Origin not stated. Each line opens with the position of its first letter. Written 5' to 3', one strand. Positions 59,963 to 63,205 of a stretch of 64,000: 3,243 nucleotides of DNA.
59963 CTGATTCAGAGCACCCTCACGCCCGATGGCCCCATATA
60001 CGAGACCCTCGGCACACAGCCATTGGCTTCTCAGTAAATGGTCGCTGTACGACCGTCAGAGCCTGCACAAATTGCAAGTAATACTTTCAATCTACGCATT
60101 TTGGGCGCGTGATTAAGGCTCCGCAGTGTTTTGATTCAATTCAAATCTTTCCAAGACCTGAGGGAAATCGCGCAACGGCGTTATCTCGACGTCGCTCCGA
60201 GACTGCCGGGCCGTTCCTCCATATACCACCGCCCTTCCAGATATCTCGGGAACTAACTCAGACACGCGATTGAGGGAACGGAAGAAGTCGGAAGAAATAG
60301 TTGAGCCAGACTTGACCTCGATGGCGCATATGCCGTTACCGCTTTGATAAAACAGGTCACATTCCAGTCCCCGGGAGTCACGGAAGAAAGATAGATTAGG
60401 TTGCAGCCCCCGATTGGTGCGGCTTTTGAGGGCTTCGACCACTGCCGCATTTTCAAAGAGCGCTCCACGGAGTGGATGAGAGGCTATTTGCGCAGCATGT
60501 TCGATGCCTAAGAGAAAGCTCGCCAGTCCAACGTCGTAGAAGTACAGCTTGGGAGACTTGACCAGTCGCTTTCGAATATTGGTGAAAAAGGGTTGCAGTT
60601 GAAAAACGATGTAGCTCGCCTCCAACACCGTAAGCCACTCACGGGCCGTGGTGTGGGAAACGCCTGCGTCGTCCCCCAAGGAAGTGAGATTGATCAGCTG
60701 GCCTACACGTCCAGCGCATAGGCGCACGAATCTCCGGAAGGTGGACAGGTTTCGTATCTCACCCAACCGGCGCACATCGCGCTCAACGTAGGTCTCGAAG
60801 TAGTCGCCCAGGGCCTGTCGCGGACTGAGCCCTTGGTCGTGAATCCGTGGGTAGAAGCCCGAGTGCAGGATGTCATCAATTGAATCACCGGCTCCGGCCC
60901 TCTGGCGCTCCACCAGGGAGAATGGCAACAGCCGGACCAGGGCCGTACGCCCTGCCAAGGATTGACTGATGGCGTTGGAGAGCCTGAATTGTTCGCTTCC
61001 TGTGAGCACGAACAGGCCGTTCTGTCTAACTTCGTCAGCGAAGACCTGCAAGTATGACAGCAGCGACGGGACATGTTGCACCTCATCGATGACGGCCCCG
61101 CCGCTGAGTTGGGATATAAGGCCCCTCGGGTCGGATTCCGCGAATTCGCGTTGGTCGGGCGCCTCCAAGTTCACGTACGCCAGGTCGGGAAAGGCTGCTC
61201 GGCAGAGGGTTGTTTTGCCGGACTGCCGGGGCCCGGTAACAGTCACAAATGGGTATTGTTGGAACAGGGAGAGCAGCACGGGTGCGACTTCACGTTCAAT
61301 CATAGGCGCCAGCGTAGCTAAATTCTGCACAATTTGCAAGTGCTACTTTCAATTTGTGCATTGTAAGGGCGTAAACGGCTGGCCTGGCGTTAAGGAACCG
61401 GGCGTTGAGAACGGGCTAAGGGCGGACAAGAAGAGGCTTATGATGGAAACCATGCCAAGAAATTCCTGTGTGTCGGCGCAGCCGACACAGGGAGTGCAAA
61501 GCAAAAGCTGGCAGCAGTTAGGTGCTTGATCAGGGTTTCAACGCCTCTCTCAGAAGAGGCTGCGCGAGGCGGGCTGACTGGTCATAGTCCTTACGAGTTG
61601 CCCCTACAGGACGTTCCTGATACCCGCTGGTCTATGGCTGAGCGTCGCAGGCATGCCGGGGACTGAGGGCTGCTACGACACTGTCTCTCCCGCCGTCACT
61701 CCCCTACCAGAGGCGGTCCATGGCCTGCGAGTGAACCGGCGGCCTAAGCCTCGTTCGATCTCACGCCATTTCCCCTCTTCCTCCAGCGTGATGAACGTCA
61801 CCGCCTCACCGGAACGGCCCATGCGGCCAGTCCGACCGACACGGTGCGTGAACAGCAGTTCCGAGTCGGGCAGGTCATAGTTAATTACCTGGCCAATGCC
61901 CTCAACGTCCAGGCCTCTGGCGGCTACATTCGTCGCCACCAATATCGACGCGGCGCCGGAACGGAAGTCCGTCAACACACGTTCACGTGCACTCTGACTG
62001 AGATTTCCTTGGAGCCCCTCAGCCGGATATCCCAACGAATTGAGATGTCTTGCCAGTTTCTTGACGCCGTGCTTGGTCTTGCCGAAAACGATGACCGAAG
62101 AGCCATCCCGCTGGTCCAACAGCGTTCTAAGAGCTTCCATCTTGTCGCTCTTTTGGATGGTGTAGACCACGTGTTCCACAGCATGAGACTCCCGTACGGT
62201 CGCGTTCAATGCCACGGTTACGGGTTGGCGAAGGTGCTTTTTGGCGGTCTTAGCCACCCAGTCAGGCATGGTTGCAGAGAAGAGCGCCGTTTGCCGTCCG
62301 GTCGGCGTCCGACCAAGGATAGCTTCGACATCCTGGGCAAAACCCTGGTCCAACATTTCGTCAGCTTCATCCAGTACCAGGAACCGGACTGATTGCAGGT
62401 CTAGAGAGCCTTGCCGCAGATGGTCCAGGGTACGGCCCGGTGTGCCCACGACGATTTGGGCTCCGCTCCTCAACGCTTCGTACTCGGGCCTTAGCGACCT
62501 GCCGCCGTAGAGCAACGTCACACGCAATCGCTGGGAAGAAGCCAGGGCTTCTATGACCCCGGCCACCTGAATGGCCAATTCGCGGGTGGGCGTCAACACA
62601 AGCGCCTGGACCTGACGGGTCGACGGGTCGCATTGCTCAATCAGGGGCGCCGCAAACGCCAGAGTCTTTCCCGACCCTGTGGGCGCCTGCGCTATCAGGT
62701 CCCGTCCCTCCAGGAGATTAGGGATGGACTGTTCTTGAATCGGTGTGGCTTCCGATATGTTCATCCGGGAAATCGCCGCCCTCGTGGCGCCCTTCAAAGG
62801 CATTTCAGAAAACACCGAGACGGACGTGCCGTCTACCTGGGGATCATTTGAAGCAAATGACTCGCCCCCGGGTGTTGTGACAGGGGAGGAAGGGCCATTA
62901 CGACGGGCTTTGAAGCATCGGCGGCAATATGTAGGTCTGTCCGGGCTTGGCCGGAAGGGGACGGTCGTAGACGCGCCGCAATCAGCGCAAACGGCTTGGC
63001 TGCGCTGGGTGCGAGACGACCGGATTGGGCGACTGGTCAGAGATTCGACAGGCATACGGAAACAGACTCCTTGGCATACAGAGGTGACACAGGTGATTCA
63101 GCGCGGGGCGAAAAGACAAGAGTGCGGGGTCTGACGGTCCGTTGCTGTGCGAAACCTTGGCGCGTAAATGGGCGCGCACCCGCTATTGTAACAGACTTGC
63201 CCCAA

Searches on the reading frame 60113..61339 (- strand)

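Call 83: search_protein_families(library=pfam, proteins=[window:60113-61339:-], max_evalue=0.00001)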
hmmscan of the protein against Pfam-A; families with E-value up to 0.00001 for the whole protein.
window:60113-61339:- (408 aa): 2 families
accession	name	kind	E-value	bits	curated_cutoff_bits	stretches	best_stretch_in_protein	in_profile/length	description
PF13635.12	DUF4143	-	1.4e-48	165.1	28.1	1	186-345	1-160/160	Domain of unknown function (DUF4143)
PF13173.12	AAA_14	-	2.9e-24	86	27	1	30-144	3-127/129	AAA domain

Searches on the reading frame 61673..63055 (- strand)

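Call 83: search_protein_families(library=pfam, proteins=[window:61673-63055:-], max_evalue=0.00001)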
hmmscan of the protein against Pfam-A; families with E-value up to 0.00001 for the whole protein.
window:61673-63055:- (460 aa): 4 families
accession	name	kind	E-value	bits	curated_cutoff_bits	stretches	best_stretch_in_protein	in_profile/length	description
PF00270.35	DEAD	-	3.2e-51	173.8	26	1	104-268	1-165/167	DEAD/DEAH box helicase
PF00271.37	Helicase_C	-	6.5e-28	97.6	23.5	1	304-413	1-110/110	Helicase conserved C-terminal domain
PF23477.1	zf_Tbcl_2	-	2.7e-14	53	27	1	18-52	3-37/37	Probable treble clef zinc finger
PF04851.21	ResIII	-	1.9e-08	34.8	22.5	1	104-236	5-139/164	Type III restriction enzyme, res subunit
